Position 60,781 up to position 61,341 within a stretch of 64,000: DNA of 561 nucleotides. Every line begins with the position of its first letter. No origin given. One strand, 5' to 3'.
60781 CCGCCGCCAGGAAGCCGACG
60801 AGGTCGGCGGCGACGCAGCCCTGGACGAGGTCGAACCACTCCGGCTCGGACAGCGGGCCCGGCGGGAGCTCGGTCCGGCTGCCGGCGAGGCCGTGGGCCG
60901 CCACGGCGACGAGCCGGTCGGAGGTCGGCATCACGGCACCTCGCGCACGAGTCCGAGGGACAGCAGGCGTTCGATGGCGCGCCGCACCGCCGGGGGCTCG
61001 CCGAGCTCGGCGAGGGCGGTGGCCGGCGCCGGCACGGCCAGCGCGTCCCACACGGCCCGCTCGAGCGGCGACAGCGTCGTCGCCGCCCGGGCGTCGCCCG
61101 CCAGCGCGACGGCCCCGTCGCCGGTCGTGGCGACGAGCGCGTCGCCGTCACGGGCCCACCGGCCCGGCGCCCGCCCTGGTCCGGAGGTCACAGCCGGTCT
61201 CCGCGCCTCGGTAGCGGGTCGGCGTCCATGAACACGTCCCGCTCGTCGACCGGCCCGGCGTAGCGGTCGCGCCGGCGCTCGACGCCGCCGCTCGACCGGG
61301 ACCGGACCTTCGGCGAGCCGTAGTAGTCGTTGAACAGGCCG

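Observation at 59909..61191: PqqD-like protein plus catalytically degenerate nucleotidyltransferase-like protein hard-wired between Wzc and the sugar aminotransferase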

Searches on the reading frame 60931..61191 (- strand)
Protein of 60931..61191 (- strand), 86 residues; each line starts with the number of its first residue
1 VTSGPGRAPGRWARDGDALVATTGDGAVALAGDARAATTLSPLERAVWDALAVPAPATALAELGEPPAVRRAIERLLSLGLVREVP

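Call 8: search_protein_families(library=pfam, proteins=[window:60931-61191:-], max_evalue=1)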
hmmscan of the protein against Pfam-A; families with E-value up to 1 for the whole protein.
window:60931-61191:- (86 aa): 2 families
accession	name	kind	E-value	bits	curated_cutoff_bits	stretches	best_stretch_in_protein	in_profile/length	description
PF12840.13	HTH_20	-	0.0083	16.5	27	1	40-85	2-51/51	Helix-turn-helix domain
PF18844.6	baeRF_family2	-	0.081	13.5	26.9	1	13-77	64-128/149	Bacterial archaeo-eukaryotic release factor family 2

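Call 9: search_protein_families(library=ncbifam, proteins=[window:60931-61191:-], max_evalue=1)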
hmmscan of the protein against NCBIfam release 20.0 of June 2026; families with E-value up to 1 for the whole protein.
window:60931-61191:- (86 aa): 1 family
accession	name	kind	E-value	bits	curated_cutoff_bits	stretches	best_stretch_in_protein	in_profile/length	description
TIGR04222.1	near_uncomplex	domain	2e-05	24.4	43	1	21-76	64-117/229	TIGR04222 domain-containing membrane protein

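Call 16: find_homologous_proteins(query=window:60931-61191:-, max_evalue=0.01)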
Query window:60931-61191:- (86 aa): 2 proteins with E <= 0.01 among 66 candidates.
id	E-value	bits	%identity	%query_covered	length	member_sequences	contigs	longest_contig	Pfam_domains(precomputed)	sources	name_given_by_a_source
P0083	1.3e-44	168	100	100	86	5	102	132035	-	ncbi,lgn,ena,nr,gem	ncbi:MAG: hypothetical protein C0P77_010155 [Thermoanaerobacterales bacterium]|nr:hypothetical prote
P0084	1.5e-31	126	79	100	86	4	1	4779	-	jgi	-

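Call 25: search_protein_families(library=pfam, alignment_id=A2, max_evalue=1)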
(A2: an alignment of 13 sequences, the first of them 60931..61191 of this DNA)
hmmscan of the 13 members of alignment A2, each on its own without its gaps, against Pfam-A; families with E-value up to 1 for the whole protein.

A. member 1, window:60931-61191:- (86 aa): 2 families
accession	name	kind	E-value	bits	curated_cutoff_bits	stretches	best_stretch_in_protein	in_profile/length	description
PF12840.13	HTH_20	-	0.0083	16.5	27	1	40-85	2-51/51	Helix-turn-helix domain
PF18844.6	baeRF_family2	-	0.081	13.5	26.9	1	13-77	64-128/149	Bacterial archaeo-eukaryotic release factor family 2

B. families by the number of members that match (of 13 scanned): 8 families
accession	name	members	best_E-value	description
PF05402.18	PqqD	6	3.7e-06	Coenzyme PQQ synthesis protein D (PqqD)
PF12840.13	HTH_20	3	0.0083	Helix-turn-helix domain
PF12802.13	MarR_2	3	0.055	MarR family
PF00392.27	GntR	1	0.037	Bacterial regulatory proteins, gntR family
PF16007.11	DUF4777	1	0.045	Domain of unknown function (DUF4777)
PF18859.6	acVLRF1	1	0.054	Actinobacteria/chloroflexi VLRF1 release factor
PF18844.6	baeRF_family2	1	0.081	Bacterial archaeo-eukaryotic release factor family 2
PF19184.5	DUF5866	1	0.14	Family of unknown function (DUF5866)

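Call 26: search_solved_structures(query=A2, max_evalue=10, show_alignments=3)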
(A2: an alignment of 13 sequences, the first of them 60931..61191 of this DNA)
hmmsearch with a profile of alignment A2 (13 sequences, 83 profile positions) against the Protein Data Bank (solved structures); distinct sequences matched with E-value up to 10: 15.
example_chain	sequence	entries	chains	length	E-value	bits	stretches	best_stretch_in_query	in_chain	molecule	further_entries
9x8z_B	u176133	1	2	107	0.014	18.6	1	20-81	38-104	PqqD family protein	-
9x90_B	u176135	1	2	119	0.045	17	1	11-73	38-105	Lasso peptide biosynthesis PqqD family chaperone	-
7wdq_A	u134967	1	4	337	0.15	15.4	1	44-82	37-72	SAM-dependent MTHB methyltransferase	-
7wdw_A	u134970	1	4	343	0.15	15.3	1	44-82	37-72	DSYB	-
3bz6_A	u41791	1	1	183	0.64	13.3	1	43-81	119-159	UPF0502 protein PSPTO_2686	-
6y45_A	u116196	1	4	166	0.67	13.3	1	41-82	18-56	Rrf2 family transcriptional regulator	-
9g8h_A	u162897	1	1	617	0.71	13.2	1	24-56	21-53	Galactose oxidase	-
9g43_A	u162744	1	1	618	0.72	13.2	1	24-56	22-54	Galactose oxidase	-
9e6q_3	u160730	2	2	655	0.91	12.8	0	56-80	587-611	Putative signal-transduction protein with CBS domains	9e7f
3u1d_A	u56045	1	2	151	1.2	12.5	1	38-82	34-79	uncharacterized protein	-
6hsd_A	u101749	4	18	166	1.2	12.4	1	41-82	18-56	Rrf2 family transcriptional regulator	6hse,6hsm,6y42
2d1h_A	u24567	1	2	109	1.3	12.3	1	43-81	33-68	109aa long hypothetical transcriptional regulator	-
8pqm_A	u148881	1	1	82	1.5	12.2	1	52-80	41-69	FadR family transcriptional regulator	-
5c9l_A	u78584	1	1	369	6.8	10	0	15-52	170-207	PLL lectin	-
5c9o_A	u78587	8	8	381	7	10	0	15-52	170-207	PLL lectin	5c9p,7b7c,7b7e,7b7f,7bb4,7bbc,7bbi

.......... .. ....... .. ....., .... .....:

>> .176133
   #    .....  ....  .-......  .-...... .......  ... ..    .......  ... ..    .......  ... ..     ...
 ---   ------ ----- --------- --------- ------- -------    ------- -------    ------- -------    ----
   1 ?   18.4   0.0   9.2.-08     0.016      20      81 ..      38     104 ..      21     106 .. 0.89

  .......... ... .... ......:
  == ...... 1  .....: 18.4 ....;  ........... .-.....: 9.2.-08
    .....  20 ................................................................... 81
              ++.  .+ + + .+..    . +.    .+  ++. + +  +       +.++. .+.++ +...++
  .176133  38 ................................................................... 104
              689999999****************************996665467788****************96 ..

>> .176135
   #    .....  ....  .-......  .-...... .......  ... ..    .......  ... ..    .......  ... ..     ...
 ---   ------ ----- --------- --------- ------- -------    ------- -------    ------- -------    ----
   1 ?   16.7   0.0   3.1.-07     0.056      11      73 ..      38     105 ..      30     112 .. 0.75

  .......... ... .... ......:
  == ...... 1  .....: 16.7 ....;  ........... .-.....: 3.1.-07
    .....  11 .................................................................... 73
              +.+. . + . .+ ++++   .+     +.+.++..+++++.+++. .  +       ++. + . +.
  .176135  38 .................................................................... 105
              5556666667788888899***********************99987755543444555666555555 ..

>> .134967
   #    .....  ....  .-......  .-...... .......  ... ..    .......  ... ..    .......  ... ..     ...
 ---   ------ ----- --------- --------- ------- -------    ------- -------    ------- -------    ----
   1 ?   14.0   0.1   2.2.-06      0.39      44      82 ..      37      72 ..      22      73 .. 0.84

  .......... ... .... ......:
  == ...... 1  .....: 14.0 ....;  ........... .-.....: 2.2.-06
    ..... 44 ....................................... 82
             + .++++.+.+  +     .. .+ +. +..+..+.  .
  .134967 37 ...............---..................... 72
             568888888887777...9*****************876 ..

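Call 35: find_homologous_proteins(query=A2, max_evalue=0.01)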
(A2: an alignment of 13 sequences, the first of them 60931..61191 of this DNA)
Query A2 (13 sequences) (86 aa, profile of the alignment): 71 proteins with E <= 0.01 among 8000 candidates.
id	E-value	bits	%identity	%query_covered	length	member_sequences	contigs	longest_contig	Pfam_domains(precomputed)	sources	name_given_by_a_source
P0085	2.2e-24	103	50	23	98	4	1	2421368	-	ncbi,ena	-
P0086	2.6e-24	103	28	84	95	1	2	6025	-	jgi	jgi:hypothetical protein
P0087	3.5e-23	99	43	33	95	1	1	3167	-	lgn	-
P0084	5.5e-23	99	79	100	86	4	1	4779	-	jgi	-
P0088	3.1e-22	96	31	87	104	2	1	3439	-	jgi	jgi:hypothetical protein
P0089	8.8e-22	95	48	27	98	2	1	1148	-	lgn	-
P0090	1.5e-21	94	-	-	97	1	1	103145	-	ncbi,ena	-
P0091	1.7e-21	94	-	-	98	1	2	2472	-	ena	-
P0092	3.3e-21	93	-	-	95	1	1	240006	PF05402.19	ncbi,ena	-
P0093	5.5e-21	92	27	80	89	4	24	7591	PF05402.19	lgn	-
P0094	9.7e-21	91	-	-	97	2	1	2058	PF05402.19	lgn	-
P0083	1.1e-20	91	100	100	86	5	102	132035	-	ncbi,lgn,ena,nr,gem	ncbi:MAG: hypothetical protein C0P77_010155 [Thermoanaerobacterales bacterium]|nr:hypothetical prote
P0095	1.5e-20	91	37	97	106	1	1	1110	-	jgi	jgi:hypothetical protein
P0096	1.9e-20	90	-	-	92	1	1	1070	-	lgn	-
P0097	1.4e-19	88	32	84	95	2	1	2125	-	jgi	jgi:hypothetical protein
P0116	1.5e-17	81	-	-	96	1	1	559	PF05402.19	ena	-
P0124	8.3e-17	79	32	84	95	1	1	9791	PF05402.19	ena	-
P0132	6.9e-16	76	-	-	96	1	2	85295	PF05402.19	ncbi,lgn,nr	ncbi:MAG TPA: PqqD family protein [Nocardioidaceae bacterium]|nr:PqqD family protein [Nocardioidacea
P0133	1.5e-15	75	35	73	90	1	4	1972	PF05402.19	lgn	-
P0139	6.2e-12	63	32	85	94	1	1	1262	PF05402.19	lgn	-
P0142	1.4e-11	62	-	-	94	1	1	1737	PF05402.19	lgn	-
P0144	7.2e-10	56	48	38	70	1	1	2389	PF05402.19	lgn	-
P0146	1.3e-6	46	37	73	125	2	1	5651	PF05402.19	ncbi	-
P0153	2.3e-3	36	-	-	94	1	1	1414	PF05402.19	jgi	jgi:hypothetical protein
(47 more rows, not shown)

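Call 39: search_solved_structures(query=A3, max_evalue=1, show_alignments=2)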
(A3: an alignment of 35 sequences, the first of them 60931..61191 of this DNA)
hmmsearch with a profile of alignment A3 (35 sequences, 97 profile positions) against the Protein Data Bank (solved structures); distinct sequences matched with E-value up to 1: 22.
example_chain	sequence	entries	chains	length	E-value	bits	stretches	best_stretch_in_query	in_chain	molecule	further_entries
5v1u_A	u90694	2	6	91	0.00024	24.1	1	13-89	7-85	TbiB1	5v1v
9x90_B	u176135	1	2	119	0.00082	22.3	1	15-85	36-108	Lasso peptide biosynthesis PqqD family chaperone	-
9x8z_B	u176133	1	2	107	0.0015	21.5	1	20-90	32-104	PqqD family protein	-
3bz6_A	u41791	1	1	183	0.012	18.6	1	49-92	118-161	UPF0502 protein PSPTO_2686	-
8dk1_E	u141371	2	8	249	0.027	17.5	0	56-96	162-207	JetB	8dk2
2fa5_A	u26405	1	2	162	0.053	16.5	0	56-89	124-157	transcriptional regulator marR/emrR family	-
2oqg_A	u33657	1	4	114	0.092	15.8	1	47-95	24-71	Possible transcriptional regulator, ArsR family protein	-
5vtm_W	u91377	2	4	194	0.12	15.4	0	6-52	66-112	Type II secretion system protein J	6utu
4mtd_A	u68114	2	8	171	0.13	15.3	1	56-94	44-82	Zinc uptake regulation protein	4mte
8pqm_A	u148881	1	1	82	0.14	15.2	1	61-92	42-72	FadR family transcriptional regulator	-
3nje_A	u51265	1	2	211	0.19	14.8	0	6-52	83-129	General secretion pathway protein J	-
3u1d_A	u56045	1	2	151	0.27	14.3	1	45-92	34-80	uncharacterized protein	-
7dkl_A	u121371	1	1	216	0.29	14.2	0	57-94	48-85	DEP domain-containing mTOR-interacting protein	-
4ejo_A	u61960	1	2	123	0.32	14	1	45-90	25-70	Transcriptional regulator, PadR-like family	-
6jx3_B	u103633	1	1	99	0.34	13.9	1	5-87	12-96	TfuB1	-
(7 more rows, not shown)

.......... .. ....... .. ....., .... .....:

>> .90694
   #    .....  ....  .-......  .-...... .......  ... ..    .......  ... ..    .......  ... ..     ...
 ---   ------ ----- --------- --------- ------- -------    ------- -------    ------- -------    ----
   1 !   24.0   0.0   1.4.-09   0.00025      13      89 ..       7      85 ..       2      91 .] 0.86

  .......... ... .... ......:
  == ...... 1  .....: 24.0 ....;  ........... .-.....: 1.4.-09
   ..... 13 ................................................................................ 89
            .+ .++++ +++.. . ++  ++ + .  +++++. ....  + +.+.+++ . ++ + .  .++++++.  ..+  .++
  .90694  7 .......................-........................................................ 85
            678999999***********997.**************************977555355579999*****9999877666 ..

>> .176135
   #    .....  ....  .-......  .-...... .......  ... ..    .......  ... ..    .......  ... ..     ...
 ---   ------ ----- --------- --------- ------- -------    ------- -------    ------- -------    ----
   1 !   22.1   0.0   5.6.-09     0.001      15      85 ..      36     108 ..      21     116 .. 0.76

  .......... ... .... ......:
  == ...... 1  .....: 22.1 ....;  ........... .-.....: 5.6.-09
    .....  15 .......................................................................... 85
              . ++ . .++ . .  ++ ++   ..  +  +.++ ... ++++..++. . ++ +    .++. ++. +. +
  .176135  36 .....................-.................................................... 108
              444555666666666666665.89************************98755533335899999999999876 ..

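Call 45: predict_structure(alignment_id=A3)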
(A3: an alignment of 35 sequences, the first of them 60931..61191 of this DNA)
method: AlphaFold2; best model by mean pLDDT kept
length: 86 residues; sequences in the alignment: 35
mean_pLDDT: 85.8   pTM: 0.75
mean pLDDT of the five models: 85.8, 83.2, 81.0, 80.9, 80.2
residues with pLDDT >= 90: 50; 70-90: 27; 50-70: 3; < 50: 6
segments of 3 or more residues with pLDDT < 50: 1-6
pLDDT, mean of each block of 10 residues (from residue 1): 50 89 86 86 94 91 92 93 90
secondary structure, 60 per line:
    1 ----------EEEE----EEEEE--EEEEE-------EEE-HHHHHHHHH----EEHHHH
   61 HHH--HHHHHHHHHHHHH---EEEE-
elements in order: E11-14 E19-23 E26-30 E38-40 H42-50 H57-63 H66-78 E82-85

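Call 48: fold_search(model_id=the predicted structure, library=pdb)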
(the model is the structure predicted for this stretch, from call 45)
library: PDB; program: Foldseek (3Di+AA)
matches with E <= 10: 138; with E <= 0.001: 0
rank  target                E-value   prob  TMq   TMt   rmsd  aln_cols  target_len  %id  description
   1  5lq4_B                1.2e-02  1.00  0.59  0.14   3.9        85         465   20  The Structure of ThcOx, the First Oxidase Protein from the Cyanobactin Pathways (released 2016-11-09)
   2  5lq4_A                1.4e-02  1.00  0.59  0.14   3.9        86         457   20  The Structure of ThcOx, the First Oxidase Protein from the Cyanobactin Pathways (released 2016-11-09)
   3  5v1v_A                2.7e-02  1.00  0.64  0.63   3.3        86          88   15  TbiB1 in Complex with the TbiA(alpha) Leader Peptide (released 2018-09-05)
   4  8t19_A                3.6e-02  1.00  0.66  0.66   3.0        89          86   21  RiPP precursor peptide recognition element (RRE) domain of Ocin-ThiF-like partner protein, PbtF, bound to an 8 residue (released 2024-06-12)
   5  8pz5_A                5.0e-02  0.99  0.59  0.14   3.9        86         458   20  Structure of ThcOx, solved at wavelength 3.099 A (released 2023-10-25)
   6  3h5r_D                6.4e-02  1.00  0.66  0.19   2.6        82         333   12  Crystal structure of E. coli MccB + Succinimide (released 2009-06-16)
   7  6jx3_B                6.4e-02  0.99  0.64  0.64   3.0        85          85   18  Lasso peptide synthetase B1 complexed with the leader peptide (released 2019-06-26)
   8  8vpo                  6.9e-02  1.00  0.75  0.16   1.9        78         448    5  X-Ray Crystal Structure of TigE from Paramaledivibacter caminithermalis (released 2024-02-07)
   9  3h9g_B                6.9e-02  1.00  0.64  0.19   3.1        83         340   12  Crystal structure of E. coli MccB + MccA-N7isoASN (released 2009-06-16)
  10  6om4_A                7.3e-02  1.00  0.64  0.19   3.0        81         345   12  The structure of Microcin C7 biosynthetic enzyme MccB in complex with N-formylated MccA (released 2019-05-22)
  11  3h5r_B                7.3e-02  1.00  0.64  0.19   3.2        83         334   12  Crystal structure of E. coli MccB + Succinimide (released 2009-06-16)
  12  3h9j_B                7.3e-02  1.00  0.64  0.19   3.1        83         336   12  Crystal structure of E. coli MccB + AMPCPP + SeMeT MccA (released 2009-06-16)
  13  3h5n_D                7.8e-02  1.00  0.64  0.19   2.8        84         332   13  Crystal structure of E. coli MccB + ATP (released 2009-06-16)
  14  3h9q_C                7.8e-02  1.00  0.64  0.19   3.1        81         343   11  Crystal structure of E. coli MccB + SeMet MccA (released 2009-06-16)
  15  5v1u_B                7.8e-02  1.00  0.66  0.66   2.9        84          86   14  TbiB1 in Complex with the TbiA(beta) Leader Peptide (released 2018-09-05)
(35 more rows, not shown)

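Call 52: search_protein_families(library=ncbifam, alignment_id=A3, max_evalue=0.1)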
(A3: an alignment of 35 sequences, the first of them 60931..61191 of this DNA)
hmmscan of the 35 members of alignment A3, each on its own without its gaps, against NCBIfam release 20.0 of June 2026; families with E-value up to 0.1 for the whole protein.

A. member 1, window:60931-61191:- (86 aa): 1 family
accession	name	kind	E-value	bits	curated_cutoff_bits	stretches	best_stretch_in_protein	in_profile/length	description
TIGR04222.1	near_uncomplex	domain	2e-05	24.4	43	1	21-76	64-117/229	TIGR04222 domain-containing membrane protein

B. families by the number of members that match (of 35 scanned): 12 families
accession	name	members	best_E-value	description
TIGR04353.1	PqqD_rel_X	8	7.1e-06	HPr-rel-A system PqqD family peptide chaperone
TIGR04248.1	SCM_PqqD_rel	7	0.00051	SynChlorMet cassette protein ScmD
NF033536.1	lasso_PqqD_Bac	6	2e-15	lasso peptide biosynthesis PqqD family chaperone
NF033530.1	lasso_PqqD_Strm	2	2e-10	lasso peptide biosynthesis PqqD family chaperone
TIGR04222.1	near_uncomplex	2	2e-05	TIGR04222 domain-containing membrane protein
TIGR03859.1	PQQ_PqqD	2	2.4e-05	pyrroloquinoline quinone biosynthesis peptide chaperone PqqD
TIGR04302.1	geo_PqqD_fam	2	3e-05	GeoRSP system PqqD family peptide chaperone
NF050069.2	PqqD_rel_WgkC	1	0.00011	PqqD family peptide maturation chaperone WgkC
NF050149.1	RiPP_bind_ApyI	1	0.014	RiPP maturation protein ApyI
NF049847.1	FtsL_COG5462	1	0.047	cell division protein FtsL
NF040548.1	blaCRP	1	0.047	CRP family carbapenem-hydrolyzing class A beta-lactamase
NF002535.0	PRK02079.1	1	0.082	pyrroloquinoline quinone biosynthesis peptide chaperone PqqD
